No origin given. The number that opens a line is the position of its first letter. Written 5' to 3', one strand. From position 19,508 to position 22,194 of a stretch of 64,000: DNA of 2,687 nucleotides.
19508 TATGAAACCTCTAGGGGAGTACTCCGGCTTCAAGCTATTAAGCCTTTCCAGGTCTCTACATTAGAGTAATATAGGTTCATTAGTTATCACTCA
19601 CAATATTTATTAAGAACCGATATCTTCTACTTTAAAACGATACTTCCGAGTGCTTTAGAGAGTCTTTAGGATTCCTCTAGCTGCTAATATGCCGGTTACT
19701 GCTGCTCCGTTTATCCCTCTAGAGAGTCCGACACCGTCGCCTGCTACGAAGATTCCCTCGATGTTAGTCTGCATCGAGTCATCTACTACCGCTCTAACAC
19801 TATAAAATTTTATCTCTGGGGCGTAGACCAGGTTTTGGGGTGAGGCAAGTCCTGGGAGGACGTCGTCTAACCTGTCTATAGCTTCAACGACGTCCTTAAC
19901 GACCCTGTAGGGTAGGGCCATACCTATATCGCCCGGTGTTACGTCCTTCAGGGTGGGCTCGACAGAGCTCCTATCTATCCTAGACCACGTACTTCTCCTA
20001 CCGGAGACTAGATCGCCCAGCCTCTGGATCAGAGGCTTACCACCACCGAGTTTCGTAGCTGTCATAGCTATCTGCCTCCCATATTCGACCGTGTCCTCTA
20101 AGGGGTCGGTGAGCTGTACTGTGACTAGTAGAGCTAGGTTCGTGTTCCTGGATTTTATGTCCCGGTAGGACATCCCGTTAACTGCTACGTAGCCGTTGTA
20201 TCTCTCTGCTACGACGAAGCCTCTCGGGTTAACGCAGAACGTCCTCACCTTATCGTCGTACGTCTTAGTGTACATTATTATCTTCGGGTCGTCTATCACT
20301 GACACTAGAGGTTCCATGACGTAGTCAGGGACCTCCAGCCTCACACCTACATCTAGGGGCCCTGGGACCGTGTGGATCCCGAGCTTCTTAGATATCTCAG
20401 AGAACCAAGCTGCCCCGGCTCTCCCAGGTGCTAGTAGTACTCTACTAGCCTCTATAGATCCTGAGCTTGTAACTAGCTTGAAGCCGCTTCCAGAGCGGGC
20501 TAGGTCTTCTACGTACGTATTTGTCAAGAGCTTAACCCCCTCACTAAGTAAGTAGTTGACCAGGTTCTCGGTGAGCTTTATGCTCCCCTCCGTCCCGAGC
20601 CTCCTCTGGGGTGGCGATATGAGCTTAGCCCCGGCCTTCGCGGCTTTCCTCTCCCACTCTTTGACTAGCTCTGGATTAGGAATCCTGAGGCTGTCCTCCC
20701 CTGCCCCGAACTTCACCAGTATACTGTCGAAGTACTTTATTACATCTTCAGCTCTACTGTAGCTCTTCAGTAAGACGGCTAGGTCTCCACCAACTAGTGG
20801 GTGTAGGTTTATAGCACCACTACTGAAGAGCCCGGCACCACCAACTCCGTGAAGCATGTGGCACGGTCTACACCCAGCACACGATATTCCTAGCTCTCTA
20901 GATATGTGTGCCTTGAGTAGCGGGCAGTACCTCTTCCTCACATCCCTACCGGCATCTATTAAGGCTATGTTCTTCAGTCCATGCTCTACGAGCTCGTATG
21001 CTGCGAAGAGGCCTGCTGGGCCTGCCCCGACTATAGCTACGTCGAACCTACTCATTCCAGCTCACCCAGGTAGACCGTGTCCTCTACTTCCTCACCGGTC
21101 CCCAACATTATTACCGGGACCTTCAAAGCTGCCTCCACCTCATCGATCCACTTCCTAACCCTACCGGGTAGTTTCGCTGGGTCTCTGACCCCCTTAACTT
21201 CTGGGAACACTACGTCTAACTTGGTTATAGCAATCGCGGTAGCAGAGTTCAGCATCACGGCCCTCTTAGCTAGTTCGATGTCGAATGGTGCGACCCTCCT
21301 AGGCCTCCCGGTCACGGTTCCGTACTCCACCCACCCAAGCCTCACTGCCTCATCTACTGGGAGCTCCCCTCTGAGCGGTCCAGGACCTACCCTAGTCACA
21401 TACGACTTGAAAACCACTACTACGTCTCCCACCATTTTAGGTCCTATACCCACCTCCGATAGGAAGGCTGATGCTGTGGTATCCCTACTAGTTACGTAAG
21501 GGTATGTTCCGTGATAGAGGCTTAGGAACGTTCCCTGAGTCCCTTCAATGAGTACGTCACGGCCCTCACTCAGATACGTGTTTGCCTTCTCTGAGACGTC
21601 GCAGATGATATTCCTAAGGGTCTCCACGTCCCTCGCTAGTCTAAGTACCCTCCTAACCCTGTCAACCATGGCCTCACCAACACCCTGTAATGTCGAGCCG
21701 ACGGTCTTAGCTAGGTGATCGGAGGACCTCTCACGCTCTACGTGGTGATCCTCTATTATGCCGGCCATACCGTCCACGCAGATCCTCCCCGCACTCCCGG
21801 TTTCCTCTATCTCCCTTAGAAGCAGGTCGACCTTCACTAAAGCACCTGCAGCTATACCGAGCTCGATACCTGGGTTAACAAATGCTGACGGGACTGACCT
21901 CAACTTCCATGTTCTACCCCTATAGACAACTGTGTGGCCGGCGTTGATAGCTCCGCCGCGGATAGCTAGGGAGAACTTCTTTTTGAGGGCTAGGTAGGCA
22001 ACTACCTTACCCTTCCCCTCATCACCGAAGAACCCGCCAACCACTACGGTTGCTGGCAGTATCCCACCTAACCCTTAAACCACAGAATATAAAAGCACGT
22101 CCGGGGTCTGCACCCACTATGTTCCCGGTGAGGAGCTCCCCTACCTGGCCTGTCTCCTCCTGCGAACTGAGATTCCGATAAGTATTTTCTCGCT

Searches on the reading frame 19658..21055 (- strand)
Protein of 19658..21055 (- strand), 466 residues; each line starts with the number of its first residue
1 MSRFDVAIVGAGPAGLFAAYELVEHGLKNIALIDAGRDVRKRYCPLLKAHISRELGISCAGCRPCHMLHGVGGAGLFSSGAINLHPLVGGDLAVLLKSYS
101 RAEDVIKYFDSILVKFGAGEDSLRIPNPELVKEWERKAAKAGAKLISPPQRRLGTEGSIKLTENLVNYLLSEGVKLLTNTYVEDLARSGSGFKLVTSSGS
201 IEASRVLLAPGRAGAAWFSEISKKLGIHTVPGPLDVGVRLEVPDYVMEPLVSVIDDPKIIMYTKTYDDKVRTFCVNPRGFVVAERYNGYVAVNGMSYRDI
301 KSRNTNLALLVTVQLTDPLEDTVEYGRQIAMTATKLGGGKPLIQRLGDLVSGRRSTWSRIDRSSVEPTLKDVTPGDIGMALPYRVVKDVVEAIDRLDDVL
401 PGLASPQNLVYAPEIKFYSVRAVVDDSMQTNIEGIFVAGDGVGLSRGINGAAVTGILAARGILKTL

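Call 11: search_protein_families(library=pfam, proteins=[window:19658-21055:-], max_evalue=0.001)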
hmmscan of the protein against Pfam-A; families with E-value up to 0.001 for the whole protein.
window:19658-21055:- (466 aa): 11 families
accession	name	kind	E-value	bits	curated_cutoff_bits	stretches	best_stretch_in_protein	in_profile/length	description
PF21688.3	FAD-depend_C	-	6.5e-16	59.5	27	1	266-414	42-194/197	FAD-dependent protein, C-terminal domain-like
PF07992.20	Pyr_redox_2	-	1.3e-13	51.5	26.1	1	4-49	1-45/291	Pyridine nucleotide-disulphide oxidoreductase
PF01266.30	DAO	-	1.1e-11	45.3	27.9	1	5-38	1-33/353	FAD dependent oxidoreductase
PF13738.12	Pyr_redox_3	-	3.2e-09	36.9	30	1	8-37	2-31/305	Pyridine nucleotide-disulphide oxidoreductase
PF03486.20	HI0933_like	-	5.1e-08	33.1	50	1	5-41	2-37/244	HI0933-like protein Rossmann domain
PF00890.30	FAD_binding_2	-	1.5e-07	31.4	20.4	1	5-38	1-33/414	FAD binding domain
PF01134.28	GIDA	-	1.8e-06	27.7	22.1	0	400-462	320-383/391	Glucose inhibited division protein A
PF01593.30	Amino_oxidase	-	4e-06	26.8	19.8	0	422-463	400-443/443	Flavin containing amine oxidoreductase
PF01946.23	Thi4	-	2.2e-05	24.3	26.2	0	4-32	18-46/235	Thi4 family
PF01494.25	FAD_binding_3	-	3.5e-05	23.6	22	1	4-31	2-29/349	FAD binding domain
PF13450.12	NAD_binding_8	-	4.9e-05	24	21.9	1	8-38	1-30/68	NAD(P)-binding Rossmann-like domain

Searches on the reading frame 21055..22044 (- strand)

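Call 11: search_protein_families(library=pfam, proteins=[window:21055-22044:-], max_evalue=0.001)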
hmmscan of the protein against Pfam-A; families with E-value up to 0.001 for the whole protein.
window:21055-22044:- (330 aa): 1 family
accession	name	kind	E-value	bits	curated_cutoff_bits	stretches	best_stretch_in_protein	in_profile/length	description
PF00709.27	Adenylsucc_synt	-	2.7e-70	237.7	27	2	139-279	187-329/416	Adenylosuccinate synthetase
